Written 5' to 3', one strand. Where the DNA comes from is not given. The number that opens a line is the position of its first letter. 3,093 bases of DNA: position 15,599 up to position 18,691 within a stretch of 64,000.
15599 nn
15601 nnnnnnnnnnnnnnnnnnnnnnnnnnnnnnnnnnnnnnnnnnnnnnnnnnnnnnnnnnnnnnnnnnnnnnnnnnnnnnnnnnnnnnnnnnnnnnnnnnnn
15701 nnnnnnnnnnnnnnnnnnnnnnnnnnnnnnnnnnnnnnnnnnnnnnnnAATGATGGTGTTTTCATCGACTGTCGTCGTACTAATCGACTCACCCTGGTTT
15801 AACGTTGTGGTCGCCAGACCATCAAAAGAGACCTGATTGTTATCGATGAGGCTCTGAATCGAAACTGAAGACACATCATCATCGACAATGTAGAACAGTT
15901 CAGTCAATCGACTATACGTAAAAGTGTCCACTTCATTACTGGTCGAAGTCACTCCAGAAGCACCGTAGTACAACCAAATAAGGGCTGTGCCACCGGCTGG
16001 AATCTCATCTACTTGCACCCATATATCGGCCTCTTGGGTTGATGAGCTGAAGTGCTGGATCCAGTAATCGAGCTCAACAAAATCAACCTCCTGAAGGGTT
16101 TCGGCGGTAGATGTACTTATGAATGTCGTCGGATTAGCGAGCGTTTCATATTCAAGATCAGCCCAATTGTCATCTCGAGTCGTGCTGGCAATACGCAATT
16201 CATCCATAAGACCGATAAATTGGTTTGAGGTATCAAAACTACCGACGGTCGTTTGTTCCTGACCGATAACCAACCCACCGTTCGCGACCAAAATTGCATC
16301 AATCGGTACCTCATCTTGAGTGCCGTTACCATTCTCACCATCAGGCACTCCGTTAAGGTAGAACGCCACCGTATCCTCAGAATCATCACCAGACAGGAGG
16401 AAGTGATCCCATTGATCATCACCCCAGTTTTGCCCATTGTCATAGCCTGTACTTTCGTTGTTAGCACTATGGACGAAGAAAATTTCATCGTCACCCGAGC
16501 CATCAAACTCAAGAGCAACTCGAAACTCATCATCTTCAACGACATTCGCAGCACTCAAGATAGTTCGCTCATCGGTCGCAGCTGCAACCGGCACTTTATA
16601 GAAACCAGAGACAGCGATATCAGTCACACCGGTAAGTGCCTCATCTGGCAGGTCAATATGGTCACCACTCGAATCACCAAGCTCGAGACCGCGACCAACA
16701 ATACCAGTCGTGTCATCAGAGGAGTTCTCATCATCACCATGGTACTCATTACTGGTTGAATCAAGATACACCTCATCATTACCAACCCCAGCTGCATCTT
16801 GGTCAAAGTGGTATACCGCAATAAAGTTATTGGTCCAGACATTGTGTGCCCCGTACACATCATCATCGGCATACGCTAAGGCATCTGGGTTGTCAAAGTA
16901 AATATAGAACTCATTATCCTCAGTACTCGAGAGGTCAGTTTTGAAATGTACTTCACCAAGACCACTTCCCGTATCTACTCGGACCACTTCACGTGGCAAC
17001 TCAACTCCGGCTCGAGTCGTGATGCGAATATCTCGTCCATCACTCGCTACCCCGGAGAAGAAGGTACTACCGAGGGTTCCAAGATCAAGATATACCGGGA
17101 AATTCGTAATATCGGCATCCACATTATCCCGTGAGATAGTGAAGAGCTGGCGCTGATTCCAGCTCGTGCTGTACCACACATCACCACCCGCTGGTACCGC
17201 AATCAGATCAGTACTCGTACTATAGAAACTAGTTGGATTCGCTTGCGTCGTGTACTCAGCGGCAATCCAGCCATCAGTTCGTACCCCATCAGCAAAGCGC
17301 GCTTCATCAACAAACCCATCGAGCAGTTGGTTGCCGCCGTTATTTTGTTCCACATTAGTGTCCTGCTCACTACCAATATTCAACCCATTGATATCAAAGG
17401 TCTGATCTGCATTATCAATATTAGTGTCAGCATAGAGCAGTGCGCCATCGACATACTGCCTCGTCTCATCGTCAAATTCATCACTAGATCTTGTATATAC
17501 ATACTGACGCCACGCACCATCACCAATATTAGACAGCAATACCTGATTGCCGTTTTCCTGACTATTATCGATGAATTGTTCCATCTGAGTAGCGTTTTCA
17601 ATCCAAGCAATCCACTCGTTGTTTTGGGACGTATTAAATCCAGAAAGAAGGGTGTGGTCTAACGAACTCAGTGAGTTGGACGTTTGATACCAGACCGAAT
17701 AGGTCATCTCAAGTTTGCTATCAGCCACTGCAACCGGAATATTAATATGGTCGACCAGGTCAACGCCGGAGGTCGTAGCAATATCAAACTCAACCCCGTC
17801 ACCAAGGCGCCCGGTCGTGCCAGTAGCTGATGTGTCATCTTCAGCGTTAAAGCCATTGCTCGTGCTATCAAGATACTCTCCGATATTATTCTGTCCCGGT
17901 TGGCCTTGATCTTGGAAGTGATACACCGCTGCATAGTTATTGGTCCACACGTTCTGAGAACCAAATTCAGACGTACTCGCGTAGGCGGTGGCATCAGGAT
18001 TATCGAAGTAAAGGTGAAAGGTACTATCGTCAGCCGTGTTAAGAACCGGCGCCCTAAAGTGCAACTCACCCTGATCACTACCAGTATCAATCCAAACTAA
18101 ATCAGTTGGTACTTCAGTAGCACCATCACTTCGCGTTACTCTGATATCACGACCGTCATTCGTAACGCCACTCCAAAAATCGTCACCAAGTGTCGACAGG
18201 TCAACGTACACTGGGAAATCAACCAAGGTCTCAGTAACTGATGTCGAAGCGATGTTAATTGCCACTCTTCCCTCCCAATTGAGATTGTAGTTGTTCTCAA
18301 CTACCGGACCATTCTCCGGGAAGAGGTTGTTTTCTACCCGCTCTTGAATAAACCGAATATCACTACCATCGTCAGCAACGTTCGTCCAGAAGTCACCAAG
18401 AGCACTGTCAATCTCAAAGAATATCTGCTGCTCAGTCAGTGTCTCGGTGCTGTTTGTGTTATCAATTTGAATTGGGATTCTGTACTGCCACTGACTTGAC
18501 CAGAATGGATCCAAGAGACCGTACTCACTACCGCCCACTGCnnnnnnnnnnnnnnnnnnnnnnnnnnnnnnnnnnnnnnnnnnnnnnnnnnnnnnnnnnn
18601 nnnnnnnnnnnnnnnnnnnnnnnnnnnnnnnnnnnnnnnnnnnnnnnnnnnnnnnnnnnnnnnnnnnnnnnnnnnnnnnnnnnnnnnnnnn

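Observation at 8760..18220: Tandem DUF2341-like / LamG-like module repeats inside the giant gene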

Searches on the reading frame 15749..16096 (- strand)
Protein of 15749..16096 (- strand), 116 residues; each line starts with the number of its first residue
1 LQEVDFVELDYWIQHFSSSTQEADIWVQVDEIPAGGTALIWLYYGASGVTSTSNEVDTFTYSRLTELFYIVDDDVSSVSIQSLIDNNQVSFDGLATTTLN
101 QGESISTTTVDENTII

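Call 10: search_protein_families(library=pfam, proteins=[window:15749-16096:-], max_evalue=1)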
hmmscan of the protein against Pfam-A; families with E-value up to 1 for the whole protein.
window:15749-16096:- (116 aa): 1 family
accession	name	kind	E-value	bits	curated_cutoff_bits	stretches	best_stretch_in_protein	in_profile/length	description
PF10102.14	DUF2341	-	1.3e-13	51.6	23.4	1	8-60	14-66/84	Domain of unknown function (DUF2341)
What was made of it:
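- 15914..16078 (-): C-terminal half of the split host DUF2341 domain (aa 1691-1745, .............IWLYYG). Pfam DUF2341 51.6 bits over model positions 14-66 (call 10).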

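Call 32: search_protein_families(library=ncbifam, proteins=[window:15749-16096:-], max_evalue=0.01)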
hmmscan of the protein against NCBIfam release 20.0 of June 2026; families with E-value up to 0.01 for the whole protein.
window:15749-16096:- (116 aa): 0 families

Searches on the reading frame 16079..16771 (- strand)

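Call 10: search_protein_families(library=pfam, proteins=[window:16079-16771:-], max_evalue=1)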
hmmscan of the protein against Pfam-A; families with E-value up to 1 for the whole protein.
window:16079-16771:- (231 aa): 2 families
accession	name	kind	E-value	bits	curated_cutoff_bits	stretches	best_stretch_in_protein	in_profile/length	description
PF00354.24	Pentaxin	-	0.00019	21.6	25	1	71-194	43-153/194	Pentaxin family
PF07462.16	MSP1_C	-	0.32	10.1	29.8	1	45-111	296-362/554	Merozoite surface protein 1 (MSP1) C-terminus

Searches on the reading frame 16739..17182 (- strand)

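Call 10: search_protein_families(library=pfam, proteins=[window:16739-17182:-], max_evalue=1)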
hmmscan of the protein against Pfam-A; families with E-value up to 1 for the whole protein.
window:16739-17182:- (148 aa): 2 families
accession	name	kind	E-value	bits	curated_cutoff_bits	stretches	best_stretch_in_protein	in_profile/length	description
PF10102.14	DUF2341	-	0.0079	17.1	23.4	1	48-128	1-70/84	Domain of unknown function (DUF2341)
PF24839.1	DUF7718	-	0.07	13.4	25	1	64-121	43-99/104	Domain of unknown function (DUF7718)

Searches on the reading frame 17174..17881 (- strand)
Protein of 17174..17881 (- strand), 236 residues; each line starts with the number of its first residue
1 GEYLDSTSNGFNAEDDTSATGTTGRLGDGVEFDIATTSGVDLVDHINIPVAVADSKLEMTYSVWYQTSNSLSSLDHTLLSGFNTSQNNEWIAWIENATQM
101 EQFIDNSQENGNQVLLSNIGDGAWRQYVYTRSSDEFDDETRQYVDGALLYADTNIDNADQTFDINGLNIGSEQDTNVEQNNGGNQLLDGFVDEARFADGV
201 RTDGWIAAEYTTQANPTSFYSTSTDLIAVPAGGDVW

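Call 10: search_protein_families(library=pfam, proteins=[window:17174-17881:-], max_evalue=1)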
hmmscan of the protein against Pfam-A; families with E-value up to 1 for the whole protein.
window:17174-17881:- (236 aa): 1 family
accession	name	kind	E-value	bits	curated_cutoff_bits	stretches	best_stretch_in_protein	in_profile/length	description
PF13385.13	Laminin_G_3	-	1.2e-08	35.7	27.6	1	44-207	5-151/151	Concanavalin A-like lectin/glucanases superfamily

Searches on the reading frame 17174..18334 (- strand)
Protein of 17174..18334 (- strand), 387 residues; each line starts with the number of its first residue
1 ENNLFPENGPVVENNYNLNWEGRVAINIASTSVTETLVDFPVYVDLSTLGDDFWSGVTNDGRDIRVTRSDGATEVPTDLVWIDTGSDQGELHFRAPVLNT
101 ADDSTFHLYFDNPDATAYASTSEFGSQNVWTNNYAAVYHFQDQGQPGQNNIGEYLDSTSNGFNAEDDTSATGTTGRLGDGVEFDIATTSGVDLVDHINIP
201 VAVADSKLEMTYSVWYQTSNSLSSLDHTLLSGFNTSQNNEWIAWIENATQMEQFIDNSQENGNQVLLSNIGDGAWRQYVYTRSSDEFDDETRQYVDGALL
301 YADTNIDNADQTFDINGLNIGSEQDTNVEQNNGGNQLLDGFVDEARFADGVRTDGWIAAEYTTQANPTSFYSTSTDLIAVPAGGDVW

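Call 31: search_solved_structures(query=A1, max_evalue=1)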
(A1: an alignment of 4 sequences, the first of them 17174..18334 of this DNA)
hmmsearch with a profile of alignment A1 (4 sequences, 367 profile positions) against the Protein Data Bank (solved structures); distinct sequences matched with E-value up to 1: 5.
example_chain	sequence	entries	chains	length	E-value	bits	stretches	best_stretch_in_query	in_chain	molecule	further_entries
4qvs_A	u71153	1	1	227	2.8e-08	37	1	126-329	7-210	S-layer domain-containing protein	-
6ype_A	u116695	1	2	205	7.6e-06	28.9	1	190-321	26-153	Neuronal pentraxin-1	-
3flp_A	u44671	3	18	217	0.00031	23.6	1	203-325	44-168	SAP-like pentraxin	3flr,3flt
9lad_C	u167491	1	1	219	0.0021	20.9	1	210-327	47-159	Neuronal pentraxin-2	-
5ey2_A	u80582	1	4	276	0.48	13.1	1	232-358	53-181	GTP-sensing transcriptional pleiotropic repressor CodY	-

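Call 32: search_protein_families(library=ncbifam, proteins=[window:17174-18334:-], max_evalue=0.01)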
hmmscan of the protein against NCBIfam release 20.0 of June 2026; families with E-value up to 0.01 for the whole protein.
window:17174-18334:- (387 aa): 0 families

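Call 50: search_protein_families(library=phrogs, proteins=[window:17174-18334:-], max_evalue=0.001)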
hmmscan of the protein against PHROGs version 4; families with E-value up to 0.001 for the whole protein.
window:17174-18334:- (387 aa): 0 families

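Call 52: find_related_loci(query=A1, collection=viral_contigs, flank=8000)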
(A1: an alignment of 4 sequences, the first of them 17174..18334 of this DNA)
Query A1 (387 aa) in viral_contigs; peptide patterns used: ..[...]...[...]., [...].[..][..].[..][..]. (x = any residue, [..] = any of these).
161 stretches matched a pattern; 9 encode a relative of the query (tblastn E <= 1e-3); 9 distinct loci.
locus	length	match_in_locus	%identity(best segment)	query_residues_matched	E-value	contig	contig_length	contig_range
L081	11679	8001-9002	30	16-372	1e-33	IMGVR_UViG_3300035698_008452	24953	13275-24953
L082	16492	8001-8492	41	9-183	3e-31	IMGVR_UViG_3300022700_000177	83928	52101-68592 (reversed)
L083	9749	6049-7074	29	16-372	3e-30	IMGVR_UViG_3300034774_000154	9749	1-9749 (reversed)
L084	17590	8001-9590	45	20-371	7e-28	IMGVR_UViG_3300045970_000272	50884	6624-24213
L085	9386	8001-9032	27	19-375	3e-21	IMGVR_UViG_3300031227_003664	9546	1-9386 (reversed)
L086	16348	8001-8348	43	16-132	3e-20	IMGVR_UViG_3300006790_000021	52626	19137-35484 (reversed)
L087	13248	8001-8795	29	11-284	2e-16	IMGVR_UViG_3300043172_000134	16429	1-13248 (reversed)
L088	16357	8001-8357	41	19-135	4e-17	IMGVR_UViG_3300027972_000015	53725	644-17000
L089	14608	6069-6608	27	19-184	3e-8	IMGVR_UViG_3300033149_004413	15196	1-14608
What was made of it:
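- Tried and rejected: The four-module alignment A1 worked (call 52).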

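Call 60: search_protein_families(library=phrogs, proteins=[L081:110-1285:+, L081:2134-3228:+, L081:3512-4183:+, L081:6221-6928:+, L081:6862-7893:+, L088:12-1502:+, L088:1499-3268:+, L088:4588-6588:+, L088:6643-7488:+, L088:10384-11574:+], max_evalue=0.001)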
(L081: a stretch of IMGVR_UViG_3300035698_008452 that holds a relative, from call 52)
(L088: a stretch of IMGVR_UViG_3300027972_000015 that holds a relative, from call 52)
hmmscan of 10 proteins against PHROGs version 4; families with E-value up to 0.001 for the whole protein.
L081:110-1285:+ (391 aa): 21 families
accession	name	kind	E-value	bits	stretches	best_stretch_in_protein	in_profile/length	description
phrog_2662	-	head and packaging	1.8e-38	133.6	1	103-377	457-709/717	portal protein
phrog_2468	-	head and packaging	8.4e-33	115.1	1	141-382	32-278/303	head morphogenesis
phrog_6577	-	unknown function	3.7e-26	92.7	1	225-387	95-240/1066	-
phrog_115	-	head and packaging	2.2e-25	90.9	1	243-388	204-328/665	minor head protein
phrog_3517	-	head and packaging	5.7e-23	82.8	2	268-385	221-337/371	head morphogenesis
phrog_595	-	head and packaging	1.4e-22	81.7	1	239-382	180-303/513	head maturation protease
phrog_4728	-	head and packaging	7.3e-20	72.2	1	250-387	189-310/591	head morphogenesis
phrog_241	-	head and packaging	7.1e-18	66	1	235-385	143-282/679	head morphogenesis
phrog_19443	-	head and packaging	1.7e-14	54.2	1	245-386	168-296/579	minor head protein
phrog_859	-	head and packaging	1e-12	48.4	1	226-386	142-298/807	portal protein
phrog_324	-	head and packaging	2.2e-12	47.8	1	220-385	177-326/624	head morphogenesis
phrog_2841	-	head and packaging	4.9e-11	43.4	1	247-387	197-317/525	minor head protein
phrog_19480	-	head and packaging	1.3e-10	41.2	1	106-336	492-718/737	head morphogenesis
phrog_24918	-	head and packaging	1.8e-10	41.7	1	280-376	157-241/250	head morphogenesis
phrog_7625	-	head and packaging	3.3e-10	40.5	1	248-385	134-257/504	head morphogenesis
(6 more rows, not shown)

L081:2134-3228:+ (364 aa): 2 families
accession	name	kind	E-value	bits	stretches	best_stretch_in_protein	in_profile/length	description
phrog_3139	-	other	3.1e-35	122.8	1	22-273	26-284/387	aminotransferase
phrog_12787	-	unknown function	6e-05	23.3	1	70-159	91-187/387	-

L081:3512-4183:+ (223 aa): 0 families

L081:6221-6928:+ (235 aa): 0 families

L081:6862-7893:+ (343 aa): 0 families

L088:12-1502:+ (496 aa): 0 families

L088:1499-3268:+ (589 aa): 0 families

L088:4588-6588:+ (666 aa): 0 families

L088:6643-7488:+ (281 aa): 0 families

L088:10384-11574:+ (396 aa): 1 family
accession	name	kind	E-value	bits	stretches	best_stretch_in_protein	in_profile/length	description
phrog_16701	-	other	2.7e-06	28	0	292-378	137-217/234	peptidase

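Call 70: search_protein_representatives(alignment_id=A1)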
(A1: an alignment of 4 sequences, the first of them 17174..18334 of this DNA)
Query: 4 sequences, 367 profile positions. Proteins with E-value up to 0.001 (for the whole library): 30571; up to 1e-10: 18403; up to 1e-30: 3613. The best 150 are listed.
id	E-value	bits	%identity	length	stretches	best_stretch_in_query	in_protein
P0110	0.0e+00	2380.8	-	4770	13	3-356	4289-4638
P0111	0.0e+00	2162.3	-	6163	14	3-358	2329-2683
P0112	0.0e+00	1737.7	-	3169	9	3-355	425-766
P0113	0.0e+00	1736.3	-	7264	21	7-355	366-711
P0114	0.0e+00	1511.6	-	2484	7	8-353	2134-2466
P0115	0.0e+00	1435.0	-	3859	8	4-360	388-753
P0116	0.0e+00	1234.5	-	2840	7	8-353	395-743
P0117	0.0e+00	1218.0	-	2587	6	8-360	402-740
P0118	0.0e+00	1179.0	-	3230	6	7-355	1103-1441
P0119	0.0e+00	1164.7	-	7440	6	3-357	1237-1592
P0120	0.0e+00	1093.2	-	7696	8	4-355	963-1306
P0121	1.1e-296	999.1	-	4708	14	9-363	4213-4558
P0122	1.0e-291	982.8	-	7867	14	9-354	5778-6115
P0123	3.9e-286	964.4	-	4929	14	5-354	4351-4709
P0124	1.1e-276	933.4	-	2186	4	3-355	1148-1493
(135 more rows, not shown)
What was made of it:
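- Portability: 30,571 cluster representatives match the cassette profile (call 70).
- Tried and rejected: That list alone therefore under-represents giant proteins, and the exhaustive search (call 70) corrected this.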

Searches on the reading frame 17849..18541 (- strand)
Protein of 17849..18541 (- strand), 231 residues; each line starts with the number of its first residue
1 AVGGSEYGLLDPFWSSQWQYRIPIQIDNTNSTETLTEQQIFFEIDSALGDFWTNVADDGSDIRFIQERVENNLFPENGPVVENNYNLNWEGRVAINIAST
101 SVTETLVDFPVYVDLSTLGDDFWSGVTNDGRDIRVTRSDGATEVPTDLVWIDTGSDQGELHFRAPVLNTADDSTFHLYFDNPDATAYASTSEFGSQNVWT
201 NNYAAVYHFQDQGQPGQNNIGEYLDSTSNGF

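Call 10: search_protein_families(library=pfam, proteins=[window:17849-18541:-], max_evalue=1)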
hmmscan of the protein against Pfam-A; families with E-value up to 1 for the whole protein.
window:17849-18541:- (231 aa): 1 family
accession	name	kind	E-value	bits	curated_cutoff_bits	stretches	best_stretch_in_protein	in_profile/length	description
PF10102.14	DUF2341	-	0.0029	18.5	23.4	1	129-192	1-63/84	Domain of unknown function (DUF2341)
